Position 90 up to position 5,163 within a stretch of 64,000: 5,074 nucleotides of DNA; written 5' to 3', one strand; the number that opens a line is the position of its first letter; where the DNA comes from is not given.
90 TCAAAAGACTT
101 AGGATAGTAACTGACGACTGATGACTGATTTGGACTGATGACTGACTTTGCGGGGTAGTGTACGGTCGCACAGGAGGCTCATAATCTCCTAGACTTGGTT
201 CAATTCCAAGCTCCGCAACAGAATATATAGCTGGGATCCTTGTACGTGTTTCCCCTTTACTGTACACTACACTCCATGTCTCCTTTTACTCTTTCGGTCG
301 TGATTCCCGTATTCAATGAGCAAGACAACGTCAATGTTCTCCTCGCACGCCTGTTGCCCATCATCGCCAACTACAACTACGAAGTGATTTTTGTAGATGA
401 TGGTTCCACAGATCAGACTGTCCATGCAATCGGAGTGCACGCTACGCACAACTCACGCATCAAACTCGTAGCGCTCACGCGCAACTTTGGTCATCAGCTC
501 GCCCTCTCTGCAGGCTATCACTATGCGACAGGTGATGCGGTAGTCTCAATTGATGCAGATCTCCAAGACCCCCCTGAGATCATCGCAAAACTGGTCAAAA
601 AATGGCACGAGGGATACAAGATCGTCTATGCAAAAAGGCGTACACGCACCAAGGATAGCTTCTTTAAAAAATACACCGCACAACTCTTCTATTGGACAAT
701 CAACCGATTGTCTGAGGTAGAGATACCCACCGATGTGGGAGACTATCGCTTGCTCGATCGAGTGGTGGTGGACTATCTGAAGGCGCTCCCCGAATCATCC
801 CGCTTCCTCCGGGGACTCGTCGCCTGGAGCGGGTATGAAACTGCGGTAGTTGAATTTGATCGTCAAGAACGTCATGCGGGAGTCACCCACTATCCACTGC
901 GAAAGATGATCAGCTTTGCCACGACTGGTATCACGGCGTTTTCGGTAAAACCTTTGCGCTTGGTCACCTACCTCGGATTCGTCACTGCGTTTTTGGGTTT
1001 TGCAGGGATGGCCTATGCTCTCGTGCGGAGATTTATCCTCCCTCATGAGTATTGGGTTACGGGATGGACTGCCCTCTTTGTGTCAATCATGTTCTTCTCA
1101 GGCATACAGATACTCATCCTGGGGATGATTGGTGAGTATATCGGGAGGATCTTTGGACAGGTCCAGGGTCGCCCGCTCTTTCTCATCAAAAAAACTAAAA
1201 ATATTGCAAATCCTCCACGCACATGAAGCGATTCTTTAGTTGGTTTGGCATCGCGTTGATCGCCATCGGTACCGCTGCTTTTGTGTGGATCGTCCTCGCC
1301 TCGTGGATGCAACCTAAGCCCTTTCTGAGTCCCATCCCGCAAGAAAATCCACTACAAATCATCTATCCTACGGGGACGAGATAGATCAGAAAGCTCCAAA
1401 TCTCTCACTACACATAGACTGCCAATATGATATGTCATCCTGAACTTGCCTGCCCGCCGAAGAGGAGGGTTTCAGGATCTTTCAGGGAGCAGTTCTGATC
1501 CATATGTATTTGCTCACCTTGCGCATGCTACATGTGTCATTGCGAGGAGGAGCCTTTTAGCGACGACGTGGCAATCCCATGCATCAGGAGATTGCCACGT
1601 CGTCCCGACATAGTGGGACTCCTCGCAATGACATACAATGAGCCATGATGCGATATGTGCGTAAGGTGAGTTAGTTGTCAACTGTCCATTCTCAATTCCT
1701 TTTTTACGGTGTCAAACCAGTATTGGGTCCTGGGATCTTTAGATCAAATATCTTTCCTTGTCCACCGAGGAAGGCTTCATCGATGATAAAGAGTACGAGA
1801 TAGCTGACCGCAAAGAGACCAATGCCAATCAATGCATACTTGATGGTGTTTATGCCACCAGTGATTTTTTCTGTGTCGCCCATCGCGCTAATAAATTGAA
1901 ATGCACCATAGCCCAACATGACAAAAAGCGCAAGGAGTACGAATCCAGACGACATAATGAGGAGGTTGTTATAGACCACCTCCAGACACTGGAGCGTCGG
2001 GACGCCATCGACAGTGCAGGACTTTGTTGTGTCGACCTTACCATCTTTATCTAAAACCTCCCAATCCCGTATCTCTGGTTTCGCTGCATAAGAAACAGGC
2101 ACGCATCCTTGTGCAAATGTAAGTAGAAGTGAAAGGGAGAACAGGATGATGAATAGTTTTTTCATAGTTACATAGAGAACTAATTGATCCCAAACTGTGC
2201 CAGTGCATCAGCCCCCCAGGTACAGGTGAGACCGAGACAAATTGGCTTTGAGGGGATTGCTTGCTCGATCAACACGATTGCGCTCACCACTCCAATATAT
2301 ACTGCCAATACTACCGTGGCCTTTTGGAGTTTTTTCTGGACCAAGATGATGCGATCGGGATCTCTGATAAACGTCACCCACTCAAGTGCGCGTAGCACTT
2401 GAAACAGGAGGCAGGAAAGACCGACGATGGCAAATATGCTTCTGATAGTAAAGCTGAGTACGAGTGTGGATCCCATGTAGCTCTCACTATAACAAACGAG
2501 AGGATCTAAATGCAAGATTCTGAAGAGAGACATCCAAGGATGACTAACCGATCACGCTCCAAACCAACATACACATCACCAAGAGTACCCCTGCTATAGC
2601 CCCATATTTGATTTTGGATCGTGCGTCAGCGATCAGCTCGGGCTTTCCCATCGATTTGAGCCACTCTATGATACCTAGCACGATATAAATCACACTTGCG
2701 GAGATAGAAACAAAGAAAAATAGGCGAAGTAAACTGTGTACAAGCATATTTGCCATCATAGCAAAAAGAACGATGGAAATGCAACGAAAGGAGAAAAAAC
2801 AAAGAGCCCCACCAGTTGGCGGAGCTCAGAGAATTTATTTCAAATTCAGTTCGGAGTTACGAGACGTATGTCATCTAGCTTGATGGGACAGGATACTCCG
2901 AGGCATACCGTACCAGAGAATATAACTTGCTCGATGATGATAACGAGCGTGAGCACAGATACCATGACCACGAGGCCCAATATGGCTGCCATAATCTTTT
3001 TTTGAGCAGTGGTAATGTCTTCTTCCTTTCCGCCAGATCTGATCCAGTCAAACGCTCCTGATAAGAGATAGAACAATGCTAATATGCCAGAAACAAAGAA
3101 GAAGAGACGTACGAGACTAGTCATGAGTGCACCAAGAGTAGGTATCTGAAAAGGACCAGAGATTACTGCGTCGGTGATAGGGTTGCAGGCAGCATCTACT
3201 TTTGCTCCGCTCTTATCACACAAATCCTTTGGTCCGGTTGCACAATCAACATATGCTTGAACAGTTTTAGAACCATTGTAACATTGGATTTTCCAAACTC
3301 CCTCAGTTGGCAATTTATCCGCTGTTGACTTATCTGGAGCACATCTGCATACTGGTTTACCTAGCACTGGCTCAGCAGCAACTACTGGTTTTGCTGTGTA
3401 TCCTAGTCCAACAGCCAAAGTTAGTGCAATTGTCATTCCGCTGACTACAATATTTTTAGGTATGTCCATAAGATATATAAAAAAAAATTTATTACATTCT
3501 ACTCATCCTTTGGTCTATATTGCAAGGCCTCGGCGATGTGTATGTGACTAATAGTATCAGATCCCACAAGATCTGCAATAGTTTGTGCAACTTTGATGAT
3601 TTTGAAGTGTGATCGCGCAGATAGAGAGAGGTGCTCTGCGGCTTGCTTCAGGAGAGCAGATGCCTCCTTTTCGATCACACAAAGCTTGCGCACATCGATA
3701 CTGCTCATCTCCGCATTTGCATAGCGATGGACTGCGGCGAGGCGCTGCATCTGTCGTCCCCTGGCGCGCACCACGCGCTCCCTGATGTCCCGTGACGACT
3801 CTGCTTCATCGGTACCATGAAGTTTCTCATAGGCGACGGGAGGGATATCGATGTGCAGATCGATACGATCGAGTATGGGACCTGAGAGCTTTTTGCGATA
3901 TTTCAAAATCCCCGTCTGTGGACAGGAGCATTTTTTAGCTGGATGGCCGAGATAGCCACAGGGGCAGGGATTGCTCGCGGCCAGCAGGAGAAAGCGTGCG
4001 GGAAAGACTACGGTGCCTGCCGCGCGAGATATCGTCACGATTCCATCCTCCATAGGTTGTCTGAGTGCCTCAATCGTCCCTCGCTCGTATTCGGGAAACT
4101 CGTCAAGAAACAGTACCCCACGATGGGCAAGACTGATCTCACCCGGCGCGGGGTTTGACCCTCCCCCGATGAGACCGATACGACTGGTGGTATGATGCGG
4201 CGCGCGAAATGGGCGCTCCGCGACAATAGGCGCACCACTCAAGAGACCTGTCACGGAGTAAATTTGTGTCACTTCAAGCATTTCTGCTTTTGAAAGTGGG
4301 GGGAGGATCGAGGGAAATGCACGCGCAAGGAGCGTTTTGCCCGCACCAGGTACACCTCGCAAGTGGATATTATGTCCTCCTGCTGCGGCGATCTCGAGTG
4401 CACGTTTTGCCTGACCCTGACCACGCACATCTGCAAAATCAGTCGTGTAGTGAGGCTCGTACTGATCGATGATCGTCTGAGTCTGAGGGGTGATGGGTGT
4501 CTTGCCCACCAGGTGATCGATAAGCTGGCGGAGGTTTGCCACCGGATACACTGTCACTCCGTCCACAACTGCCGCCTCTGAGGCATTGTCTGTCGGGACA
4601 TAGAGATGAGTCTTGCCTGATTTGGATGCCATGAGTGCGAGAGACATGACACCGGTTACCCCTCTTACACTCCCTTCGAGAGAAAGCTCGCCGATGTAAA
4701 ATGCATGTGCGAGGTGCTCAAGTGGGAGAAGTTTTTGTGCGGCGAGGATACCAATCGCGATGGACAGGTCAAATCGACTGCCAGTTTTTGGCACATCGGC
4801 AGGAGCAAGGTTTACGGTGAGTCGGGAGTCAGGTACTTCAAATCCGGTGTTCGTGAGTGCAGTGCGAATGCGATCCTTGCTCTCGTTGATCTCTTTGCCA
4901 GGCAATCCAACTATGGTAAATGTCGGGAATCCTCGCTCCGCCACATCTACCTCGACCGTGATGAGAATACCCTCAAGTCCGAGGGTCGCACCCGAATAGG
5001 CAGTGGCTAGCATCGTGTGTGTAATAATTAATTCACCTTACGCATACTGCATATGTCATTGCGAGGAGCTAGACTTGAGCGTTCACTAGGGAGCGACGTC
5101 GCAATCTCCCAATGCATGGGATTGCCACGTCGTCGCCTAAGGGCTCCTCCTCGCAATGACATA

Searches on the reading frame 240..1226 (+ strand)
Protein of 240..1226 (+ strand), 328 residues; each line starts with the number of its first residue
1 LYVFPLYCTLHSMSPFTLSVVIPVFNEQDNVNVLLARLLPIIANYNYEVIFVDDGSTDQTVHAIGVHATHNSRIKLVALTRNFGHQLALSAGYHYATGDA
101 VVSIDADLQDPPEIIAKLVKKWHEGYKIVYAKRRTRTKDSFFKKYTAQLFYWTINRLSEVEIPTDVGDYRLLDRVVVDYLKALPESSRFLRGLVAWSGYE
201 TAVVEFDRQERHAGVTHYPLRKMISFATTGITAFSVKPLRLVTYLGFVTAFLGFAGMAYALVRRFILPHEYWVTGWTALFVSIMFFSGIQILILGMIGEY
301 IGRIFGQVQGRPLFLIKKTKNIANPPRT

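Call 110: search_protein_families(library=pfam, proteins=[window:240-1226:+], max_evalue=0.00001)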
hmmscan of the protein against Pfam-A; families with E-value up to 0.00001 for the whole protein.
window:240-1226:+ (328 aa): 2 families
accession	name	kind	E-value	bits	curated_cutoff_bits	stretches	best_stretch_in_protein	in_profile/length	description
PF00535.33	Glycos_transf_2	-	6.5e-31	108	23.3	1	19-177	1-164/168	Glycosyl transferase family 2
PF10111.15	Glyco_tranf_2_2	-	3.3e-08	33.8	27.3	1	19-120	1-104/276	Glycosyltransferase like family 2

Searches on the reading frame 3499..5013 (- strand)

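Call 110: search_protein_families(library=pfam, proteins=[window:3499-5013:-], max_evalue=0.00001)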
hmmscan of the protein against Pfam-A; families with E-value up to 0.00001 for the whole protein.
window:3499-5013:- (504 aa): 4 families
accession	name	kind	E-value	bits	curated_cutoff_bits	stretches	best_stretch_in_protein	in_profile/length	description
PF01078.27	Mg_chelatase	-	1.6e-89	299.2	20.3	1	192-397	1-206/207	Magnesium chelatase, subunit ChlI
PF13541.12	ChlI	-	7.1e-40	136.1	27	1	20-143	1-121/121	Subunit ChlI of Mg-chelatase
PF13335.12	Mg_chelatase_C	-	3.4e-27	95.3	26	1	405-500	2-94/94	Magnesium chelatase, subunit ChlI C-terminal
PF00493.29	MCM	-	8.7e-08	32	23.3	1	291-354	115-178/224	MCM P-loop domain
